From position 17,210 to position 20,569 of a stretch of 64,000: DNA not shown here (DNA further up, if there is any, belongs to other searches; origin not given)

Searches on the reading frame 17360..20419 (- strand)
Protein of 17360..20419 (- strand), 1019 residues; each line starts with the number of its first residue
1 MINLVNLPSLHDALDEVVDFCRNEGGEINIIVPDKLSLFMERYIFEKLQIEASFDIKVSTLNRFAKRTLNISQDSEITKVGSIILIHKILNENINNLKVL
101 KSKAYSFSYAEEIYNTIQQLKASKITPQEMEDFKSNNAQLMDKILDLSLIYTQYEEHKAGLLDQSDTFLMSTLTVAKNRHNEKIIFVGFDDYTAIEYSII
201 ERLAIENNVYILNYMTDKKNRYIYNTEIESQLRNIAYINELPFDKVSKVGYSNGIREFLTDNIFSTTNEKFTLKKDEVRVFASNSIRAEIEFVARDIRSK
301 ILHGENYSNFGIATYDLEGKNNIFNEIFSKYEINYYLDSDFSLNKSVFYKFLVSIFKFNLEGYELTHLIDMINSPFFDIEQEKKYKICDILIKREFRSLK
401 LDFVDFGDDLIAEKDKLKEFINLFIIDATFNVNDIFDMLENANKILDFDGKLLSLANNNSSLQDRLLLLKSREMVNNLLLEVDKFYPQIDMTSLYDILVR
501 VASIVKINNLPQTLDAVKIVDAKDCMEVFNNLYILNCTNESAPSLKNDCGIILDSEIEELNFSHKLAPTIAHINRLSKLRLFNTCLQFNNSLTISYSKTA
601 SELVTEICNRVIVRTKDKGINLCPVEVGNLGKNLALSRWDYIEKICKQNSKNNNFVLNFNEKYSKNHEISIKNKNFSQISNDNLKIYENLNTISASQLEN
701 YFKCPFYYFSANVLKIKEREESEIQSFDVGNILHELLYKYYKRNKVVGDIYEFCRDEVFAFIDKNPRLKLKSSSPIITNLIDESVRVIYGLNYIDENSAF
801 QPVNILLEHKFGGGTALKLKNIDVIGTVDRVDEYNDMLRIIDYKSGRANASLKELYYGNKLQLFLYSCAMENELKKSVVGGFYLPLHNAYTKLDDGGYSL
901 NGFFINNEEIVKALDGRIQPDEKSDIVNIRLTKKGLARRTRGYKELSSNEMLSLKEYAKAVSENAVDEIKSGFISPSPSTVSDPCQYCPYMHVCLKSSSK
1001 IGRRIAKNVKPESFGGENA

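Call 33: search_protein_families(library=pfam, proteins=[window:17360-20419:-], max_evalue=0.00001)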
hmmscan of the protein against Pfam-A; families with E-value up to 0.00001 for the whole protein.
window:17360-20419:- (1019 aa): 2 families
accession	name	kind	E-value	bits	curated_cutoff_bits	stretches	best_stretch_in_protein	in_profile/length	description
PF12705.13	PDDEXK_1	-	2.5e-31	110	22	1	692-994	1-246/247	PD-(D/E)XK nuclease superfamily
PF21445.3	ADDB_N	-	7.1e-26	91.5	26.6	1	23-220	24-237/290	ADDB, N-terminal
